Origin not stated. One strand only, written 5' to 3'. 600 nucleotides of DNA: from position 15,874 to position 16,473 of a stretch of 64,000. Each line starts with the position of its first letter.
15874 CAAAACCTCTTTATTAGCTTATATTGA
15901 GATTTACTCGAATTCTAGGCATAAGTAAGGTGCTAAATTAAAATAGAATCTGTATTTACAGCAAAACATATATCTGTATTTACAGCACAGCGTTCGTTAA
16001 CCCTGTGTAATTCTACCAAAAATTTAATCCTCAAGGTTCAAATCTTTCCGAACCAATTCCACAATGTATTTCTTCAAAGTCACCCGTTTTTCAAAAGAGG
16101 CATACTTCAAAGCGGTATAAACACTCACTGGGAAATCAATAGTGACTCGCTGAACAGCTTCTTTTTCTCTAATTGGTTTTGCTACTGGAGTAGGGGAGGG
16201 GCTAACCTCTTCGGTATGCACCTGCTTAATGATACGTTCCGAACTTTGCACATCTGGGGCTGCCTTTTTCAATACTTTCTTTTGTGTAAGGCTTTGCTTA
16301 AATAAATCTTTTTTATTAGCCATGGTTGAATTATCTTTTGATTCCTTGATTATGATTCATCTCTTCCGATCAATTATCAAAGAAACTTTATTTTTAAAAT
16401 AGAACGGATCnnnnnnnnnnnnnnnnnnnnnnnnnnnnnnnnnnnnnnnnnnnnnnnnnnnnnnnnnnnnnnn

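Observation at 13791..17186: Dispersed 8-bp-phased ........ repeat clusters fill a 2.2-kb gene-free tract and bracket the parA-RHH operon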

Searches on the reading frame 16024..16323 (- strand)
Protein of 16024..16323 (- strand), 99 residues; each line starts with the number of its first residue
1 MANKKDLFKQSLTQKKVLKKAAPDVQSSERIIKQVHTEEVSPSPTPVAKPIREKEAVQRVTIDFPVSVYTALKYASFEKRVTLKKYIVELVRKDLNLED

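Call 9: search_protein_families(library=pfam, proteins=[window:16024-16323:-], max_evalue=0.01)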
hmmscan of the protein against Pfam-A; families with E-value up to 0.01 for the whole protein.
window:16024-16323:- (99 aa): 0 families

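Call 12: search_dna_similar(query=window:16024-16323:-, collection=plasmids, mode=protein, max_rows=30, max_evalue=0.01)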
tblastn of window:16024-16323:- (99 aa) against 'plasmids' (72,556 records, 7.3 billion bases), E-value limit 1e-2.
No match.

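Call 13: find_homologous_proteins(query=window:16024-16323:-, max_evalue=0.001)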
Query window:16024-16323:- (99 aa): 15 proteins with E <= 0.001 among 18 candidates.
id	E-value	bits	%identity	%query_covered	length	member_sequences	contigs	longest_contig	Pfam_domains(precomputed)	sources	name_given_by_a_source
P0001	3.3e-48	179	93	100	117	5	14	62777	-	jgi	jgi:hypothetical protein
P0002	1.1e-44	168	87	100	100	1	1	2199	-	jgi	-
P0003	1.6e-44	167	89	100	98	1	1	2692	-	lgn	-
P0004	1.6e-44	167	83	100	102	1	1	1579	-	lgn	-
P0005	2.2e-40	154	82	97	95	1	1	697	-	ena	-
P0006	5.0e-39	150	80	100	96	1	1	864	-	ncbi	-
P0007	9.8e-39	149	78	99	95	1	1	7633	-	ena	-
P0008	1.6e-38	148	79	98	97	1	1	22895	-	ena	-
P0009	5.8e-38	146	79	98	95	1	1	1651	-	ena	-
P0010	6.9e-38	146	78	99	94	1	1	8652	-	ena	-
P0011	1.0e-37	146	74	98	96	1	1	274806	-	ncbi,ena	-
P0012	6.9e-37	143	75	99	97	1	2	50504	-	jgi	jgi:hypothetical protein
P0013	1.1e-35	139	72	99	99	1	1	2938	-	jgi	jgi:hypothetical protein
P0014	3.8e-35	137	72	99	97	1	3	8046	-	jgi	jgi:hypothetical protein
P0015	1.9e-18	84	67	69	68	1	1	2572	-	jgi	jgi:hypothetical protein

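Call 14: find_encoding_contigs(protein=P0011, flank=10000, max_places=3)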
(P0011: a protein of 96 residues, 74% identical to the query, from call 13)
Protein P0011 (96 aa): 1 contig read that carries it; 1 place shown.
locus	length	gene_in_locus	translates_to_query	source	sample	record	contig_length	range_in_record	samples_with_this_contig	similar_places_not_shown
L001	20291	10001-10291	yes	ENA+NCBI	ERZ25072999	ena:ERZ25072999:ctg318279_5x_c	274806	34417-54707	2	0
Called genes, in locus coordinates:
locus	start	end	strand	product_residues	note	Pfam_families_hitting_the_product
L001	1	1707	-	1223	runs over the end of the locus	PF02574:S-methyl_trans, PF00809:Pterin_bind, PF02607:B12-binding_2, PF02310:B12-binding, PF02965:Met_synt_B12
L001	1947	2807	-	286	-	PF04383:KilA-N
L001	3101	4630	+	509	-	PF09820:AAA-ATPase_like, PF08011:PDDEXK_9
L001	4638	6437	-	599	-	PF14052:Caps_assemb_Wzi (weak)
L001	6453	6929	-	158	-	-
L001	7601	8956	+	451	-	PF01051:Rep3_N, PF21205:Rep3_C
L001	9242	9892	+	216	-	PF01656:CbiA, PF02374:ArsA_ATPase (faint), PF06564:CBP_BcsQ (faint), PF07015:VirC1, PF09140:MipZ (weak), PF10609:ParA, PF13614:AAA_31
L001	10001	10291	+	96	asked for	-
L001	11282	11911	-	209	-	-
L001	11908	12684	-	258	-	PF03167:UDG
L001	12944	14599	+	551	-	PF00656:Peptidase_C14, PF02412:TSP_3 (weak), PF09603:Fib_succ_major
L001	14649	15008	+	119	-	-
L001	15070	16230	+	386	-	-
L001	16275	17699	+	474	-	PF14326:DUF4384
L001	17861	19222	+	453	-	PF09603:Fib_succ_major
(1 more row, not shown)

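Call 15: find_encoding_contigs(protein=P0012, flank=10000, max_places=3)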
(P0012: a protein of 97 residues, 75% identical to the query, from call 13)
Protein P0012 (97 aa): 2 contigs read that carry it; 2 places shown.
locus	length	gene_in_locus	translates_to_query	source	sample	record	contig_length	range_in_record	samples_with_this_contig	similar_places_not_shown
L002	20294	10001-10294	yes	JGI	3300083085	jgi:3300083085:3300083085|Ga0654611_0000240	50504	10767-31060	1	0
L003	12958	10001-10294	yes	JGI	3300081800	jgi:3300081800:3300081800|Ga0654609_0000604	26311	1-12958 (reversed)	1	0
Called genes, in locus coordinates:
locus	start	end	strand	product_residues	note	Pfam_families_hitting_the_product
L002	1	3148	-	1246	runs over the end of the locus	PF02574:S-methyl_trans, PF00809:Pterin_bind, PF02607:B12-binding_2, PF02310:B12-binding, PF02965:Met_synt_B12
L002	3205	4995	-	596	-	PF14052:Caps_assemb_Wzi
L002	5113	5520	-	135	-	-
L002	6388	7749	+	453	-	PF01051:Rep3_N, PF21205:Rep3_C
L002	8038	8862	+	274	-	PF19573:DUF6089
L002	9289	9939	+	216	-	PF01656:CbiA, PF02374:ArsA_ATPase (faint), PF07015:VirC1 (weak), PF09140:MipZ (weak), PF10609:ParA, PF13614:AAA_31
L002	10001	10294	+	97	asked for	-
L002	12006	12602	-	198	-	-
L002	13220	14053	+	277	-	PF13505:OMP_b-brl, PF19573:DUF6089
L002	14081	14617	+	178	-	PF28549:NDPSase_N, PF00293:NUDIX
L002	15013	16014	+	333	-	PF14391:DUF4421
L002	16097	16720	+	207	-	PF00302:CAT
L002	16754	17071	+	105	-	-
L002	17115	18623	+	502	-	PF00128:Alpha-amylase, PF14701:hDGE_amylase (weak), PF23915:SusG_C (weak)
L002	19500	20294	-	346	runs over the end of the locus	PF25539:Bestrophin_2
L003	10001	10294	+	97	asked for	-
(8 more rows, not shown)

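Call 16: find_encoding_contigs(protein=P0008, flank=10000, max_places=3)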
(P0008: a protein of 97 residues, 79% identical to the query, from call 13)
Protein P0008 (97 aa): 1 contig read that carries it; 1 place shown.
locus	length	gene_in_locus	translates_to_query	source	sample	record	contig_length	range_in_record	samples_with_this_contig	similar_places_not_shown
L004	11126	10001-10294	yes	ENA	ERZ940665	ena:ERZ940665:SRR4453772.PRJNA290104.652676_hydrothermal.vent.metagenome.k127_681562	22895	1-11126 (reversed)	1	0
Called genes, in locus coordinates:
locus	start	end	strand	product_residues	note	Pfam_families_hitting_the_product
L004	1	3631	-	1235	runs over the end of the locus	PF02574:S-methyl_trans, PF00809:Pterin_bind, PF02607:B12-binding_2, PF02310:B12-binding, PF02965:Met_synt_B12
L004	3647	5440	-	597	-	PF14052:Caps_assemb_Wzi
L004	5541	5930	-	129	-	-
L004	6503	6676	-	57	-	-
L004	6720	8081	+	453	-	PF01051:Rep3_N, PF21205:Rep3_C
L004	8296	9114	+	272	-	PF19573:DUF6089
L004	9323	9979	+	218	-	PF01656:CbiA, PF02374:ArsA_ATPase (faint), PF07015:VirC1, PF09140:MipZ (weak), PF10609:ParA, PF13614:AAA_31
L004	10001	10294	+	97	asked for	-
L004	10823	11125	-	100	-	?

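Call 23: find_related_loci(query=A1, collection=genome_contigs, flank=6000)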
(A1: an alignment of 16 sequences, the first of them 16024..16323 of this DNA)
Query A1 (99 aa) in genome_contigs; peptide patterns used: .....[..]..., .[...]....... (x = any residue, [..] = any of these).
24 stretches matched a pattern; 10 encode a relative of the query (tblastn E <= 1e-3); 10 distinct loci.
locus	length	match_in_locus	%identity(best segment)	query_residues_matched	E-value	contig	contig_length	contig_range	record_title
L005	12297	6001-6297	93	1-99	1e-56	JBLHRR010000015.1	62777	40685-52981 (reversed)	MAG: Saprospiraceae bacterium isolate 3300055292_45 Ga0535668_0000229, whole genome shotgun sequence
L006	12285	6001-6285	74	1-97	1e-40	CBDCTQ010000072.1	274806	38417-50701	MAG: Saprospiraceae bacterium isolate 1ab7e0f0-3907-407f-9b0c-1ef4ebadb405 genome assembly, contig: contig_72, whole gen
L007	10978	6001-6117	49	54-92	6e-7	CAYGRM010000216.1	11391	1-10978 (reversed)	MAG TPA_asm: uncultured Saprospiraceae bacterium isolate ERP117304_co3_219 genome assembly, contig: NODE_8003_length_113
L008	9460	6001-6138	41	54-99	5e-7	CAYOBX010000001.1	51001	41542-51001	MAG TPA_asm: uncultured Saprospiraceae bacterium isolate SRP065251_co1_50 genome assembly, contig: NODE_322_length_51001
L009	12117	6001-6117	49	54-92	6e-7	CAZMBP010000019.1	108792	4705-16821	MAG TPA_asm: uncultured Saprospiraceae bacterium isolate SRP182702_co1_307 genome assembly, contig: k141_3857748, whole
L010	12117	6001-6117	49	54-92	4e-7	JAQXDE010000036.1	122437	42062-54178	MAG: Saprospiraceae bacterium isolate cluster4_bin.60 k119_24470, whole genome shotgun sequence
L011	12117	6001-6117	49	54-92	1e-6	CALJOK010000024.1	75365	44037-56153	MAG: uncultured Saprospiraceae bacterium isolate B3_Bin_Bin_130_1 genome assembly, contig: c_000000299216, whole genome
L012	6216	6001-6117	49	54-92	1e-6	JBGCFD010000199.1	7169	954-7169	MAG: Saprospiraceae bacterium isolate SGMAG-30 contig201, whole genome shotgun sequence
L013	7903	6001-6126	45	54-95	2e-6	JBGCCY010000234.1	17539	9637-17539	MAG: Saprospiraceae bacterium isolate SGMAG-95 contig234, whole genome shotgun sequence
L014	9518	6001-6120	43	53-92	4e-6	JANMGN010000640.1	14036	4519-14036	MAG: Chitinophagales bacterium isolate OTE_70_metabat_446 OTE_70_k141_3377911, whole genome shotgun sequence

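Call 36: search_solved_structures(query=A1, max_evalue=10, show_alignments=2)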
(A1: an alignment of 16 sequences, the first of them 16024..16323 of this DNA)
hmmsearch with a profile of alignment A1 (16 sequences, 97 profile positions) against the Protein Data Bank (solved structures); distinct sequences matched with E-value up to 10: 5.
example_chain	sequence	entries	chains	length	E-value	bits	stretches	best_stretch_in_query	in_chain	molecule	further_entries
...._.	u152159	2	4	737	1.1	12.8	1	3-45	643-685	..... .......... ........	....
8toi_A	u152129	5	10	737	1.1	12.8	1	3-45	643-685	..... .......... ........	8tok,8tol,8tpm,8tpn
8tpq_A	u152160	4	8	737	1.1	12.8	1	3-45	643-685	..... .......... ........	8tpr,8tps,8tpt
4wis_A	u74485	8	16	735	1.1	12.7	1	3-45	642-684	lipid scramblase | Predicted protein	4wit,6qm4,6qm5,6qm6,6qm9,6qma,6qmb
6oy3_B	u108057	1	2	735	1.2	12.7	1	3-45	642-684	nhTMEM16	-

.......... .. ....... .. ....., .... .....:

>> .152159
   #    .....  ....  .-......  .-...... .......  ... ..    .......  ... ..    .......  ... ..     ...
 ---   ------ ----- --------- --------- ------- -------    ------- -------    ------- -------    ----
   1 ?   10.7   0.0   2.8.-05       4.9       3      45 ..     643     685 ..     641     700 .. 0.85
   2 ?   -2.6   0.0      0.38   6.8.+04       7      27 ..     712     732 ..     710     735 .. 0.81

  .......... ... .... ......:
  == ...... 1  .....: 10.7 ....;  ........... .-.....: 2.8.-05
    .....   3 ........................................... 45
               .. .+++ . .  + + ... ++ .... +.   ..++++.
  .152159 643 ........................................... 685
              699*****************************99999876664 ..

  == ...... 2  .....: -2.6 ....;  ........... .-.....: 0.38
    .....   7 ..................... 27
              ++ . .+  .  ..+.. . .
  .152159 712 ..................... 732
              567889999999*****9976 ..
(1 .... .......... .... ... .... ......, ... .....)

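Call 37: search_protein_families(library=pfam, alignment_id=A1, max_evalue=10)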
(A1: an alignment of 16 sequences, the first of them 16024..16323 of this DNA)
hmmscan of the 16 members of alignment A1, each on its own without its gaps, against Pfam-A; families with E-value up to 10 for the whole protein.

A. member 1, window:16024-16323:- (99 aa): 0 families

B. families by the number of members that match (of 16 scanned): 6 families
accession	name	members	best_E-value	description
PF21835.1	YIEGIA_cap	1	0.024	Capping complex subunit for YIEGIA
PF15533.11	Ntox33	1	0.036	Bacterial toxin 33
PF17109.10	Goodbye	1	0.063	fungal STAND N-terminal Goodbye domain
PF19297.4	QcrA_N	1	0.073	QcrA subunit N-terminal region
PF20957.2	GxGYxYP_N_2nd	1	0.2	GxGYxYP_N second domain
PF07382.16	HC2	1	0.93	Histone H1-like nucleoprotein HC2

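Call 40: search_protein_families(library=pfam, proteins=[L009:839-2074:+, L009:2189-2815:-, L009:2802-3323:-, L009:5139-5783:+, L009:5902-6144:+, L009:8816-10018:+, L009:10148-11020:+, L009:11292-11978:+, L009:237-713:-], max_evalue=0.001)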
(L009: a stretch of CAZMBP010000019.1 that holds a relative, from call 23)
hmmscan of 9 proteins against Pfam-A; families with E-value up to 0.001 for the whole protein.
L009:839-2074:+ (411 aa): 1 family
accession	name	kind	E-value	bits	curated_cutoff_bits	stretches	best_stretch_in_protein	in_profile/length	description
PF00144.29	Beta-lactamase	-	1.1e-34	120.6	27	1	98-377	17-312/329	Beta-lactamase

L009:2189-2815:- (208 aa): 0 families

L009:2802-3323:- (173 aa): 2 families
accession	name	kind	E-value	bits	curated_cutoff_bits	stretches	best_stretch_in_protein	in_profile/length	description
PF04542.20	Sigma70_r2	-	2.3e-14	53.3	24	1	11-77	2-70/71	Sigma-70 region 2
PF08281.18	Sigma70_r4_2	-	2.4e-11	43.5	25.7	1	110-161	2-54/54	Sigma-70, region 4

L009:5139-5783:+ (214 aa): 12 families
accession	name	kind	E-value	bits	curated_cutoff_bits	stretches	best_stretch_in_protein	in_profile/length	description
PF13614.12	AAA_31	-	2.8e-25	89.7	27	2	67-129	106-168/177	AAA domain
PF01656.29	CbiA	-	9.5e-18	64.8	25.4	1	3-188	1-123/125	CobQ/CobB/MinD/ParA nucleotide binding domain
PF09140.17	MipZ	-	1e-13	51.6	20.7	1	2-55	2-55/262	ATPase MipZ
PF10609.15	ParA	-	1.2e-10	41.7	27.1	1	2-50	5-53/246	NUBPL iron-transfer P-loop NTPase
PF07015.17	VirC1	-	2.6e-08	33.9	24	1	2-188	3-190/231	VirC1 protein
PF02374.21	ArsA_ATPase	-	4.2e-07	29.9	24.3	1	9-38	9-38/305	Anion-transporting ATPase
PF08433.16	KTI12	-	6.4e-06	26.3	22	1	12-87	12-79/271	Chromatin associated protein KTI12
PF16575.11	CLP1_P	-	0.00012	22.4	26.6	1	11-43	4-36/188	mRNA cleavage and polyadenylation factor CLP1 P-loop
PF13238.12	AAA_18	-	0.00026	21.9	29.4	0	11-96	8-89/128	AAA domain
PF06564.18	CBP_BcsQ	-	0.00027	21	21.3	0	2-37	3-38/234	Cellulose biosynthesis protein BcsQ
PF20720.3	nSTAND3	-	0.00036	20.7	27.2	0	11-39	27-54/155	Novel STAND NTPase 3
PF00448.28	SRP54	-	0.00058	20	22.7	0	11-87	11-92/196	SRP54-type protein, GTPase domain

L009:5902-6144:+ (80 aa): 0 families

L009:8816-10018:+ (400 aa): 2 families
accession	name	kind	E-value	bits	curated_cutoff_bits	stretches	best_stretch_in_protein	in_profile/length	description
PF01051.27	Rep3_N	-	6.3e-21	75.7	22.4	1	13-164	5-141/141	Initiator Replication protein, WH1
PF21205.3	Rep3_C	-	4.7e-18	65.6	21.1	1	182-241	1-59/59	Initiator Rep protein, WH2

L009:10148-11020:+ (290 aa): 1 family
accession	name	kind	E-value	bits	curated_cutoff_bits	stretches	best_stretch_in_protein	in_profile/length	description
PF04383.19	KilA-N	-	3e-19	69.3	23.8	1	21-141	12-105/107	KilA-N domain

L009:11292-11978:+ (228 aa): 1 family
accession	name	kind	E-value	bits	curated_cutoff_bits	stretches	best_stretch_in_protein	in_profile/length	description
PF09414.15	RNA_ligase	-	1.8e-30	106.7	27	1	37-203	2-171/171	RNA ligase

L009:237-713:- (158 aa): 1 family
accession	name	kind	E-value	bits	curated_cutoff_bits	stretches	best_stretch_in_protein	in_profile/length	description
PF04073.20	tRNA_edit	-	2.3e-25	89.5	25.5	1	40-145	16-122/123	Aminoacyl-tRNA editing domain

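Call 41: predict_structure(alignment_id=A1)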
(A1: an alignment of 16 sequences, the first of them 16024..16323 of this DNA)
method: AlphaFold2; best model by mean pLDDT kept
length: 99 residues; sequences in the alignment: 16
mean_pLDDT: 69.2   pTM: 0.35
mean pLDDT of the five models: 69.2, 67.8, 66.9, 66.3, 65.2
residues with pLDDT >= 90: 7; 70-90: 33; 50-70: 47; < 50: 12
segments of 3 or more residues with pLDDT < 50: 41-50
pLDDT, mean of each block of 10 residues (from residue 1): 62 61 62 58 45 62 85 90 89 78
secondary structure, 60 per line:
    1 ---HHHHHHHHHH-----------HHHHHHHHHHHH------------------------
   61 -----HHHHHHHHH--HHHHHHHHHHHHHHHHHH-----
elements in order: H4-13 H25-36 H66-74 H77-94

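Call 46: fold_search(model_id=the predicted structure, library=pdb)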
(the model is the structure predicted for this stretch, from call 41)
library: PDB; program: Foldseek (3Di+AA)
matches with E <= 10: 6; with E <= 0.001: 0
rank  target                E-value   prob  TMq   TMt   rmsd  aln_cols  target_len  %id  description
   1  8w8e_V                4.6e+00  0.02  0.20  0.04  21.1       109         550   20  human co-transcriptional RNA capping enzyme RNGTT (released 2024-04-10)
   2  8iuf_QG               6.5e+00  0.06  0.27  0.13  13.6        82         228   12  Cryo-EM structure of Euglena gracilis super-complex I+III2+IV, composite (released 2024-02-28)
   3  6ke6_RC               7.5e+00  0.02  0.18  0.07  22.8        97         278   14  3.4 angstrom cryo-EM structure of yeast 90S small subunit preribosome (released 2020-08-05)
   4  1ezv_F                9.2e+00  0.04  0.27  0.22  14.4        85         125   15  STRUCTURE OF THE YEAST CYTOCHROME BC1 COMPLEX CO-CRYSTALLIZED WITH AN ANTIBODY FV-FRAGMENT (released 2001-05-16)
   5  1l0l_F                9.2e+00  0.02  0.19  0.18  13.0        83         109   16  structure of bovine mitochondrial cytochrome bc1 complex with a bound fungicide famoxadone (released 2003-04-08)
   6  8yk5_A                9.9e+00  0.23  0.23  0.03   0.5        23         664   30  Structure of glycerophosphoethanolamine ethanolaminephosphodiesterase from Streptomyces sanglieri (released 2024-04-03)

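Call 54: find_homologous_proteins(query=A3, max_evalue=0.001)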
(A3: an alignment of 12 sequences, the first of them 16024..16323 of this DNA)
Query A3 (12 sequences) (99 aa, profile of the alignment): 129 proteins with E <= 0.001 among 6547 candidates; the best 120 are listed.
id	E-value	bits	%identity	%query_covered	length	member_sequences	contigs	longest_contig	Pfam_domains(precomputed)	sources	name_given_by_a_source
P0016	6.1e-34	134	49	39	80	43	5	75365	-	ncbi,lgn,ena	-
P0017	7.3e-32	127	45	42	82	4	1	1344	-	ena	-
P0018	2.8e-31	125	32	73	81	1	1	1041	-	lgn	-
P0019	3.0e-31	125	45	42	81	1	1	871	-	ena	-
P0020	4.9e-31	124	45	42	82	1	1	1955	-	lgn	-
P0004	5.3e-31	124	83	100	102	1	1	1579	-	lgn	-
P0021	5.9e-31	124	49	39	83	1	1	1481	-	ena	-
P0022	6.9e-31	124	45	42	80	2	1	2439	-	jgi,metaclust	metaclust:\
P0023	7.5e-31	124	45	42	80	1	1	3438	-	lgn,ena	-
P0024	1.2e-30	123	45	42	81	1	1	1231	-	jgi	-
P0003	1.8e-30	123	89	100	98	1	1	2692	-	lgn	-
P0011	6.1e-30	121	74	98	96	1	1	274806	-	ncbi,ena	-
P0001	6.6e-30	121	93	100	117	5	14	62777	-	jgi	jgi:hypothetical protein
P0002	8.6e-30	120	87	100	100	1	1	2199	-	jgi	-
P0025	3.2e-29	119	49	39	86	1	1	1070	-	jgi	-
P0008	5.7e-29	118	79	98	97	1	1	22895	-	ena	-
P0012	2.0e-28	116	75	99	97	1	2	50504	-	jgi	jgi:hypothetical protein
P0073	3.7e-19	86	28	76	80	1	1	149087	-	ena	-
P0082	1.1e-15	75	30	77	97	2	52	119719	-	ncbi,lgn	-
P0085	4.8e-15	73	35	70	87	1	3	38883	-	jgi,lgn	-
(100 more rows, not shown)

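Call 57: search_protein_families(library=pfam, alignment_id=A5, max_evalue=1)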
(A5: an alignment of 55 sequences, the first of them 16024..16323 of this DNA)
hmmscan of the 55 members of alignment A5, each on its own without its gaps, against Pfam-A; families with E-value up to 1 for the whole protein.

A. member 1, window:16024-16323:- (99 aa): 0 families

B. families by the number of members that match (of 55 scanned): 49 families (the first 25 are shown)
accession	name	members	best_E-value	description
PF07878.17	RHH_5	32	1.3e-06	CopG-like RHH_1 or ribbon-helix-helix domain, RHH_5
PF09386.16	ParD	7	0.00037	Antitoxin ParD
PF00265.24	TK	7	0.0043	Thymidine kinase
PF10642.14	Tom5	3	0.0035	Mitochondrial import receptor subunit or translocase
PF09274.16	ParG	3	0.025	ParG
PF15919.11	HicB_lk_antitox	3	0.086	HicB_like antitoxin of bacterial toxin-antitoxin system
PF13791.11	Sigma_reg_C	2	0.0039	Sigma factor regulator C-terminal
PF07764.18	Omega_Repress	2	0.004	Omega Transcriptional Repressor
PF22545.2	2CompARG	2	0.014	2-Component system ADP-ribose glycohydrolase domain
PF15323.11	Ashwin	2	0.05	Developmental protein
PF09068.17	EF-hand_2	1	0.0048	EF hand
PF16367.11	RRM_7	1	0.014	RNA recognition motif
PF12153.13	CAP18_C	1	0.016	LPS binding domain of CAP18 (C terminal)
PF15818.10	CCDC73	1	0.016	Coiled-coil domain-containing protein 73 family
PF18852.6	LPD34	1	0.028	Large polyvalent protein associated domain 34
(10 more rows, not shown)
